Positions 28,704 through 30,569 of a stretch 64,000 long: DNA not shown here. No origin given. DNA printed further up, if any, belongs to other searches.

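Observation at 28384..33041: Coupled HsdR_N-like / Maf-like DUF115 / MORN / Maf-like DUF115 cassette with no obvious substrate or sugar genes nearby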

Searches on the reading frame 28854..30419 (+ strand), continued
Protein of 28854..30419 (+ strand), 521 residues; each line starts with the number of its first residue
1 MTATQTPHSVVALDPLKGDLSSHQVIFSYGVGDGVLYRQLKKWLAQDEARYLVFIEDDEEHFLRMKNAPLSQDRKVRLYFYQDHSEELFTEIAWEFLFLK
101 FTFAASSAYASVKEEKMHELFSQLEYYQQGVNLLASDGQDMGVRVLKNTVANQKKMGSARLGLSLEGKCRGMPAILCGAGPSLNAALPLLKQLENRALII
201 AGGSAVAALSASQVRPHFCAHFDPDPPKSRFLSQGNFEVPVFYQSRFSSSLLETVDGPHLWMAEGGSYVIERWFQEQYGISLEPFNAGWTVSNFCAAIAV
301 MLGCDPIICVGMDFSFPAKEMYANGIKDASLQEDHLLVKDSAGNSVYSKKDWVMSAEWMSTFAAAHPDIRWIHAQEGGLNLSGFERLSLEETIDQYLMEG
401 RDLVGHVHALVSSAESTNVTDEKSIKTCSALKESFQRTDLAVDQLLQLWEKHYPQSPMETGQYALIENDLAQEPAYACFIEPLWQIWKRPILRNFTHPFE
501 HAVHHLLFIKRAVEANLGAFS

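Call 24: search_protein_families(library=pfam, proteins=[L014:11464-12159:+, L012:9507-9947:+, L012:10001-11899:+, L014:10001-11464:+, L016:11491-12336:+, L011:3293-3808:+, L010:11376-11945:+], max_evalue=0.1)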
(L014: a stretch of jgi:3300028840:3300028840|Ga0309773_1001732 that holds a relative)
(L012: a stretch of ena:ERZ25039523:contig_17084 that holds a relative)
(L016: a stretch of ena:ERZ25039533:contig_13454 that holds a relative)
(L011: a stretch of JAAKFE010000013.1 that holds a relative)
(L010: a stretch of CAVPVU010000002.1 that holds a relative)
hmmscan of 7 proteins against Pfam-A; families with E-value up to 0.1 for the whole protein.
L014:11464-12159:+ (231 aa): 1 family
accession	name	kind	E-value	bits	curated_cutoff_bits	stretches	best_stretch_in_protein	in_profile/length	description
PF07661.19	MORN_2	-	3.7e-15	54.7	29.6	0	213-231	2-20/22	MORN repeat variant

L012:9507-9947:+ (146 aa): 3 families
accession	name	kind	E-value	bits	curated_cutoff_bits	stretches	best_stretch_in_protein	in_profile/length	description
PF24999.1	LAMB4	-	0.012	15.9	27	1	4-42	6-44/66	Laminin subunit beta-4-like domain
PF08893.15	DUF1839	-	0.055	13.2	22.5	1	78-116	257-295/313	Domain of unknown function (DUF1839)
PF05837.17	CENP-H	-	0.094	13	29.9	0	8-106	81-181/202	Centromere protein H (CENP-H)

L012:10001-11899:+ (632 aa): 5 families
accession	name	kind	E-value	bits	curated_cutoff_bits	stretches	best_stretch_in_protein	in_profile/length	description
PF01973.23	MptE-like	-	2e-39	135.6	34.6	1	210-383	2-170/171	6-hydroxymethylpterin diphosphokinase MptE-like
PF20157.4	Maf_flag10_N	-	7.7e-05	22.7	23.5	1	8-72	2-64/228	Glycosyltransferase Maf N-terminal domain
PF13791.11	Sigma_reg_C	-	0.048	14.3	25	1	420-535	31-124/157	Sigma factor regulator C-terminal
PF25118.1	EFL1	-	0.051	14.7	30.9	0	465-533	4-73/89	Elongation factor-like GTPase 1-like domain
PF20870.2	FAM186A-B_N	-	0.099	12.5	27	1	481-534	72-122/243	FAM186A/B, N-terminal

L014:10001-11464:+ (487 aa): 2 families
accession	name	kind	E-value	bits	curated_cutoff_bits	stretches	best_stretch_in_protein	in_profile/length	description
PF01973.23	MptE-like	-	1.4e-30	106.7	34.6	1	141-308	2-170/171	6-hydroxymethylpterin diphosphokinase MptE-like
PF18296.6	MID_MedPIWI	-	0.011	16.1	26.2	1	107-169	20-87/191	MID domain of medPIWI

L016:11491-12336:+ (281 aa): 1 family
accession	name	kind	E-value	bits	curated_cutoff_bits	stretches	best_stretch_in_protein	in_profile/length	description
PF07661.19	MORN_2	-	1e-21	74.8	29.6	2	136-154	2-20/22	MORN repeat variant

L011:3293-3808:+ (171 aa): 1 family
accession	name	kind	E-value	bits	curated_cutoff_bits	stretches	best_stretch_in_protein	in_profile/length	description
PF07661.19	MORN_2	-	2.2e-06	27.7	29.6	0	106-123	4-21/22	MORN repeat variant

L010:11376-11945:+ (189 aa): 2 families
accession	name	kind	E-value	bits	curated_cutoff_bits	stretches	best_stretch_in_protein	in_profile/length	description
PF07661.19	MORN_2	-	4.1e-20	69.9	29.6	3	122-143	1-22/22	MORN repeat variant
PF02493.26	MORN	-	0.078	13.4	22.5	0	117-133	5-21/23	MORN repeat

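Call 28: find_homologous_proteins(query=A2, max_evalue=0.00001)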
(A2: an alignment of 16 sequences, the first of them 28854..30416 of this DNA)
Query A2 (16 sequences) (521 aa, profile of the alignment): 55 proteins with E <= 0.00001 among 8000 candidates.
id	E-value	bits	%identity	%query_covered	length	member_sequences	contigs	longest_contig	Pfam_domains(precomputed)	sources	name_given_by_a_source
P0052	1.7e-206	705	31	89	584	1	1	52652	PF01973.24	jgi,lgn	-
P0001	3.0e-196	672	100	100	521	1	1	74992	PF01973.24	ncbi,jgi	jgi:hypothetical protein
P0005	1.2e-195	670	55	100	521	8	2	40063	PF01973.24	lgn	-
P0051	1.8e-192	659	29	92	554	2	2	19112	PF01973.24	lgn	-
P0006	5.5e-191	654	54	100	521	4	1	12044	PF01973.24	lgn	-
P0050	5.2e-189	648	32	90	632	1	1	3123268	PF01973.24,PF20157.5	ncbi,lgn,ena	-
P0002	1.7e-186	639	86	100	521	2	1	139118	PF01973.24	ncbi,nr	ncbi:MAG: DUF115 domain-containing protein [Rhabdochlamydiaceae bacterium]|nr:DUF115 domain-containi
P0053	1.6e-179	616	27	88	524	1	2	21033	PF01973.24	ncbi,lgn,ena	-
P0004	3.3e-179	615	55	100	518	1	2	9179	PF01973.24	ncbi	-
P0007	1.1e-177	610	54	100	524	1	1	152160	PF01973.24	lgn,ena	-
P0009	1.2e-177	610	53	97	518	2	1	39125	PF01973.24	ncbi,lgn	-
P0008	6.0e-175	601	54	100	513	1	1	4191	PF01973.24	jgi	jgi:hypothetical protein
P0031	6.5e-173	595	46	97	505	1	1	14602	PF01973.24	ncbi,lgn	ncbi:MAG: 6-hydroxymethylpterin diphosphokinase MptE-like protein [Chlamydiota bacterium]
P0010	5.8e-170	585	51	97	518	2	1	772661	PF01973.24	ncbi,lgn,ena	-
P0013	6.1e-168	578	50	100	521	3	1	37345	PF01973.24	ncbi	-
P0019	1.7e-167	577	48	98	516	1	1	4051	PF01973.24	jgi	jgi:hypothetical protein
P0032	3.6e-167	576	48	97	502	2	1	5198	PF01973.24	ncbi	-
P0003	7.1e-167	575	60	100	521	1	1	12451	PF01973.24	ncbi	-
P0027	5.7e-164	565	47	96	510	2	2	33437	PF01973.24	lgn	-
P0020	7.4e-161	555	48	96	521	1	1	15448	PF01973.24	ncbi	-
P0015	5.7e-160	552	49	96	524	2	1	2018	PF01973.24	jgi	jgi:hypothetical protein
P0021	1.6e-159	550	47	97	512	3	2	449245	PF01973.24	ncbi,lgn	-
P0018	2.2e-159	550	47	97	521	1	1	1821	PF01973.24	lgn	-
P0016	6.3e-159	548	49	95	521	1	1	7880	PF01973.24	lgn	-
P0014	2.1e-158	547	50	98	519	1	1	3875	PF01973.24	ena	-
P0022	5.5e-158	545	48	96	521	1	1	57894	PF01973.24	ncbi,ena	-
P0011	8.0e-158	545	53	99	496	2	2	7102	PF01973.24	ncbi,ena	-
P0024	1.5e-157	544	48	99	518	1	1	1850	PF01973.24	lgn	-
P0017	7.8e-157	541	48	99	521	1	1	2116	PF01973.24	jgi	jgi:hypothetical protein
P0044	2.4e-155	537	44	94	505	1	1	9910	PF01973.24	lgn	-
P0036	4.9e-155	535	46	96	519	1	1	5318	PF01973.24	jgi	jgi:hypothetical protein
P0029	5.9e-155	535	44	99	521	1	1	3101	PF01973.24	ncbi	-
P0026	7.7e-155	535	46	97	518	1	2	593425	PF01973.24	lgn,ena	-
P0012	1.5e-154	534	52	99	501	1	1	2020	PF01973.24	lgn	-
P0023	2.5e-154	533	47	99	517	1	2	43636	PF01973.24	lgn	-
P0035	1.7e-150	521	46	99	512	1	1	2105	PF01973.24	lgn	-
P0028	7.8e-147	508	48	95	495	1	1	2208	PF01973.24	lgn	-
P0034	1.1e-146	508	46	97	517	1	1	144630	PF01973.24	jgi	jgi:hypothetical protein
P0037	1.3e-146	508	47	97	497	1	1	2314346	PF01973.24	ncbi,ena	-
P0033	6.8e-146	505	46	96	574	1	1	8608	PF01973.24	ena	-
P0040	4.9e-145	503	45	96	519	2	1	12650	PF01973.24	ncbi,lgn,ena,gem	-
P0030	1.2e-144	501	46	97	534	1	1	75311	PF01973.24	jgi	jgi:hypothetical protein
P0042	1.8e-144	501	45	97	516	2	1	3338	PF01973.24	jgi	jgi:hypothetical protein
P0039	3.0e-144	500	45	97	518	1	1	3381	PF01973.24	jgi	jgi:hypothetical protein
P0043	1.4e-140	488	43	98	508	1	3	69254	PF01973.24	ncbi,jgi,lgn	ncbi:MAG TPA: 6-hydroxymethylpterin diphosphokinase MptE-like protein [Rhabdochlamydiaceae bacterium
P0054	2.0e-138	481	27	91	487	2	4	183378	PF01973.24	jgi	-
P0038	4.2e-135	470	48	97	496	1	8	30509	PF01973.24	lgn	-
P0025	1.7e-133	464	48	97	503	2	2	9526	PF01973.24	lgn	-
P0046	1.4e-131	458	42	95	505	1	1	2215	PF01973.24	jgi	jgi:hypothetical protein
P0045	5.6e-131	456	45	96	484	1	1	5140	PF01973.24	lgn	-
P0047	4.8e-130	453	43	91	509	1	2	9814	PF01973.24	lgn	-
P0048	7.1e-122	426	44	79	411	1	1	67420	PF01973.24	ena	-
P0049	5.0e-71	258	53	42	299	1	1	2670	PF01973.24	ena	-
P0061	2.6e-30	124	24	57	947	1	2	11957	PF14559.13,PF25063.1,PF01973.24,PF13414.13,PF13432.13,PF13428.13,PF13181.13,PF07719.24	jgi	-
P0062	1.8e-18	85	20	38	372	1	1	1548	PF01973.24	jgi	jgi:hypothetical protein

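Call 35: predict_structure(alignment_id=A1)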
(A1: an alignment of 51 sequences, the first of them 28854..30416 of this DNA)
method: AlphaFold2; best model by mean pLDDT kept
length: 521 residues; sequences in the alignment: 51
mean_pLDDT: 91.4   pTM: 0.89
mean pLDDT of the five models: 91.4, 90.8, 90.4, 89.8, 89.6
residues with pLDDT >= 90: 407; 70-90: 94; 50-70: 11; < 50: 9
segments of 3 or more residues with pLDDT < 50: 1-8
pLDDT, mean of each block of 10 residues (from residue 1): 39 85 93 92 94 95 93 94 88 94 86 90 90 89 94 95 97 96 94 96 93 95 91 89 95 96 81 94 88 97 98 88 74 73 88 92 97 92 94 94 96 96 97 98 98 94 98 96 95 92 97 93 78
secondary structure, 60 per line:
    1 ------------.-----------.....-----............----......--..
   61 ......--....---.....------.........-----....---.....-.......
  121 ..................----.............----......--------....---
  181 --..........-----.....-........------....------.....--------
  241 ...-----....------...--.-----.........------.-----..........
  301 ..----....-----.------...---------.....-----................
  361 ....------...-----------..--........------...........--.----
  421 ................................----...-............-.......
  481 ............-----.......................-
elements in order: E25-29 H35-46 E51-56 H59-66 H69-72 E76-80 H87-95 E101-104 H108-112 H114-138 H143-155 H162-165 E174-177 H183-192 E198-202 H204-211 E218-221 H228-232 E241-243 H249-252 E259-261 H270-278 H291-302 E307-310 E335-339 E345-349 H350-364 E371-373 H389-396 H403-413 H421-452 H461-472 H474-492 H498-520

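Call 40: fold_search(model_id=the predicted structure, library=pdb)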
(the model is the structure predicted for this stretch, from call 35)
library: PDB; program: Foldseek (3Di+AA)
matches with E <= 10: 1237; with E <= 0.001: 1
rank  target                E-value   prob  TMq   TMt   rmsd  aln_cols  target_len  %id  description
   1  5mu5                  3.7e-17  1.00  0.50  0.43  10.0       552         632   13  Structure of MAf glycosyltransferase from Magnetospirillum magneticum AMB-1 (released 2017-11-15)
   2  8sd5_C                1.8e-03  1.00  0.26  0.58   4.7       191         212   16  Crystal structure of HPPK from Methanocaldococcus jannaschii (released 2024-07-03)
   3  8sd5_A                1.8e-03  1.00  0.28  0.60   4.5       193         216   16  Crystal structure of HPPK from Methanocaldococcus jannaschii (released 2024-07-03)
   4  9hmy                  3.5e-03  0.92  0.19  0.28  13.1       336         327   10  Structure of Mycobacterium tuberculosis SteA (Rv1697), a cell division regulator (released 2025-07-30)
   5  9hmz_D                3.9e-03  1.00  0.20  0.30   9.1       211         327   14  Structure of Corynebacterium glutamicum SteA, a cell division regulator (released 2025-07-30)
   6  8sbu_B                5.3e-03  1.00  0.27  0.25  15.4       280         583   12  Crystal structure of MBP fusion with HPPK from Methanocaldococcus jannaschii (released 2024-07-03)
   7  9hmz_A                1.2e-02  0.99  0.22  0.33   8.0       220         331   10  Structure of Corynebacterium glutamicum SteA, a cell division regulator (released 2025-07-30)
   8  5bo9_A                1.3e-02  0.98  0.20  0.34   8.7       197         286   10  Structure of human sialyltransferase ST8SiaIII in complex with CMP-3FNeu5Ac and Sia-6S-LacNAc (released 2015-07-15)
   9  5bo6_B                2.9e-02  0.87  0.22  0.36   9.2       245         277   10  Structure of human sialyltransferase ST8SiaIII in complex with CDP (released 2015-07-15)
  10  2hun_B                3.0e-02  0.20  0.13  0.19  24.4       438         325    8  Crystal structure of hypothetical protein PH0414 from Pyrococcus horikoshii OT3 (released 2007-01-26)
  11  4j2o_D                3.2e-02  0.25  0.15  0.22  24.1       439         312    8  Crystal structure of NADP-bound WbjB from A. baumannii community strain D1279779 (released 2013-04-17)
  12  5bo7_B                3.5e-02  0.96  0.20  0.35   8.7       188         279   10  Structure of human sialyltransferase ST8SiaIII in complex with CTP (released 2015-07-15)
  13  1mjg_A                4.1e-02  0.13  0.11  0.09  17.2       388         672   13  CRYSTAL STRUCTURE OF BIFUNCTIONAL CARBON MONOXIDE DEHYDROGENASE/ACETYL-COA SYNTHASE(CODH/ACS) FROM MOORELLA THERMOACET (released 2003-01-28)
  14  5bjw_B                4.6e-02  0.18  0.14  0.21  23.5       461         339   11  X-ray structure of the PglF 4,6-dehydratase from campylobacter jejuni, T595S variant, in complex with UDP (released 2017-11-08)
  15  1kep_B                5.1e-02  0.20  0.15  0.20  23.8       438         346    9  The crystal structure of dTDP-D-glucose 4,6-dehydratase (RmlB) from Streptococcus suis with dTDP-xylose bound (released 2002-01-25)
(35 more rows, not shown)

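Call 48: find_encoding_contigs(protein=P0061, flank=8000, max_places=1)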
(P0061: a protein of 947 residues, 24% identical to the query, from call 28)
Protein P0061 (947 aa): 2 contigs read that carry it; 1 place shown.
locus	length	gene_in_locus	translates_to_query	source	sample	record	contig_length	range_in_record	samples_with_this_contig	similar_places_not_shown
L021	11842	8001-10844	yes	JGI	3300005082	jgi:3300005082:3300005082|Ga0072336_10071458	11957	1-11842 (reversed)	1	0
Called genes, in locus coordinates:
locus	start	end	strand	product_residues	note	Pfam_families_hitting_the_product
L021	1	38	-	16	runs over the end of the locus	?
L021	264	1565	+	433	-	PF01368:DHH, PF02272:DHHA1 (weak), PF00571:CBS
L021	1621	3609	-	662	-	PF02743:dCache_1, PF00015:MCPsignal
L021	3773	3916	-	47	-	-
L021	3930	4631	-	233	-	PF02463:SMC_N (faint), PF00005:ABC_tran, PF13304:AAA_21 (faint)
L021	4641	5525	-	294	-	PF00528:BPD_transp_1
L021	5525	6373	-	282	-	PF00528:BPD_transp_1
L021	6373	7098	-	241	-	PF12849:PBP_like_2, PF13531:SBP_bac_11 (weak), PF12727:PBP_like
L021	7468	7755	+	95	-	-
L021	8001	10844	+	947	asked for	PF07719:TPR_2 (faint), PF13181:TPR_8 (faint), PF01973:MptE-like, PF13414:TPR_11 (faint), PF25063:ARM_TT21_C (faint), PF14559:TPR_19 (faint), PF13428:TPR_14 (faint), PF13432:TPR_16 (faint)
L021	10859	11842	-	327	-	?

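Call 60: search_protein_families(library=padloc, proteins=[window:28854-30419:+], max_evalue=0.01)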
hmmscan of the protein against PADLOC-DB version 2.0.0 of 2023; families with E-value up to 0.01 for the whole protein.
window:28854-30419:+ (521 aa): 0 families
